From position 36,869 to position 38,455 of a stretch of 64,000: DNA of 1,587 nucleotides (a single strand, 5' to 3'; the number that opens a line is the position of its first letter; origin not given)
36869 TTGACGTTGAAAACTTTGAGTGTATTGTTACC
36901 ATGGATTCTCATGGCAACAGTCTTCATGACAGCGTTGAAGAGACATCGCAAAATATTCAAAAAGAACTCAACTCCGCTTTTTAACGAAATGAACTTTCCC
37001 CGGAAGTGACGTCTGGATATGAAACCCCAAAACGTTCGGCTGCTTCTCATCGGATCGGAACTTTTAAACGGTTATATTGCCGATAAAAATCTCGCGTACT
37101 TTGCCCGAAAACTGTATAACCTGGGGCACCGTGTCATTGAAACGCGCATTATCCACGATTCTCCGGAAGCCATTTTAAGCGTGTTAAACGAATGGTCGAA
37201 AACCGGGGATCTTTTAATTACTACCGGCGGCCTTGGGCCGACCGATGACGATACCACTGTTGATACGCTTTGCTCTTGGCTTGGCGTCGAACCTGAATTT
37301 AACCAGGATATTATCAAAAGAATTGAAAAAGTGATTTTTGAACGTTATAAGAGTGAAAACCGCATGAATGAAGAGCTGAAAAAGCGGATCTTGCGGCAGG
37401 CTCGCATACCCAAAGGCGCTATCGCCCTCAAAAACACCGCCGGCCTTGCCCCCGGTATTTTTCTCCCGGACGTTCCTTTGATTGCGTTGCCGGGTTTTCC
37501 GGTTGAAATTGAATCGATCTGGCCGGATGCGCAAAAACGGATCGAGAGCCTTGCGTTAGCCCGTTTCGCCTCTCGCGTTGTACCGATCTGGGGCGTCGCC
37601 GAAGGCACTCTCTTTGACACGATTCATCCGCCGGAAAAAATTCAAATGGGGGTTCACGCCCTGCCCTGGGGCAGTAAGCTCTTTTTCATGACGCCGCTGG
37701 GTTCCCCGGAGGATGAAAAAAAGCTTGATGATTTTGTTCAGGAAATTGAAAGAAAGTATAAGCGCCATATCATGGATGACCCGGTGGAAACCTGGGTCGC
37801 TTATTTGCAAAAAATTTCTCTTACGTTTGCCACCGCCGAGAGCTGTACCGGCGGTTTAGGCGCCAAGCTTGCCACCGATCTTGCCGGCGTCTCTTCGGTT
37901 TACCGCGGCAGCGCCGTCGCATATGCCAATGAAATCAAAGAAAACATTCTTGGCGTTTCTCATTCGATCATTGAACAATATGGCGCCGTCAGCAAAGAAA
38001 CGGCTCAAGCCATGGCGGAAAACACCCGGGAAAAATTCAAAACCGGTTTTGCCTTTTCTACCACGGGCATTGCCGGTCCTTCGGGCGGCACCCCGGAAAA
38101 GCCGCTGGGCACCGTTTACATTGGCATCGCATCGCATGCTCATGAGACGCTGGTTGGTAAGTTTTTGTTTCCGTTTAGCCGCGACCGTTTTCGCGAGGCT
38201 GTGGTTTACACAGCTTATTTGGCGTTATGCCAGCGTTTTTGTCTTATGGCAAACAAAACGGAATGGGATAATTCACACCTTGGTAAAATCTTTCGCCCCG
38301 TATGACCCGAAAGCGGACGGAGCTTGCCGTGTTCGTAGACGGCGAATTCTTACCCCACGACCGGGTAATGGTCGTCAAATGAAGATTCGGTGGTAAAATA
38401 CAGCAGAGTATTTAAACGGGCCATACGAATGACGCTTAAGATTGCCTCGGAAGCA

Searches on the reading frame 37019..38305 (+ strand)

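Call 35: search_protein_families(library=ncbifam, proteins=[window:37019-38305:+], max_evalue=1e-10)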
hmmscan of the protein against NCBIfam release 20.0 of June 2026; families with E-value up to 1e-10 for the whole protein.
window:37019-38305:+ (428 aa): 9 families
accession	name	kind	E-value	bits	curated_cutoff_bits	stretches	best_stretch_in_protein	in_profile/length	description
NF001813.0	PRK00549.1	equivalog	4.5e-86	289.4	379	1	8-403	5-407/414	competence/damage-inducible protein A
TIGR00200.1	cinA_nterm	subfamily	7e-57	193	243.15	1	5-385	3-389/414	CinA family nicotinamide mononucleotide deamidase-related protein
TIGR00199.1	PncC_domain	subfamily_domain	5.6e-36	123.9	68.9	1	263-403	5-145/149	nicotinamide-nucleotide amidohydrolase family protein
NF002291.0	PRK01215.1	equivalog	2.1e-34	118.8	293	1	4-203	4-199/264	nicotinamide mononucleotide deamidase-related protein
NF002975.0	PRK03661.1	equivalog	2.3e-33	115.2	212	1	263-407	17-161/164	nicotinamide-nucleotide amidase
NF002977.0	PRK03670.1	equivalog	1.9e-23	83.2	305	1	8-167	5-167/252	competence damage-inducible protein A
TIGR00177.1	molyb_syn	domain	3.9e-18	65.8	85.35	1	6-166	4-140/148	molybdenum cofactor synthesis domain-containing protein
NF002978.0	PRK03673.1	equivalog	8.1e-18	64.5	496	1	5-213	3-212/398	nicotinamide mononucleotide deamidase-related protein YfaY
NF002972.0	PRK03657.1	equivalog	2.5e-17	63.2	201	1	264-370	29-135/175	2-oxo-tetronate isomerase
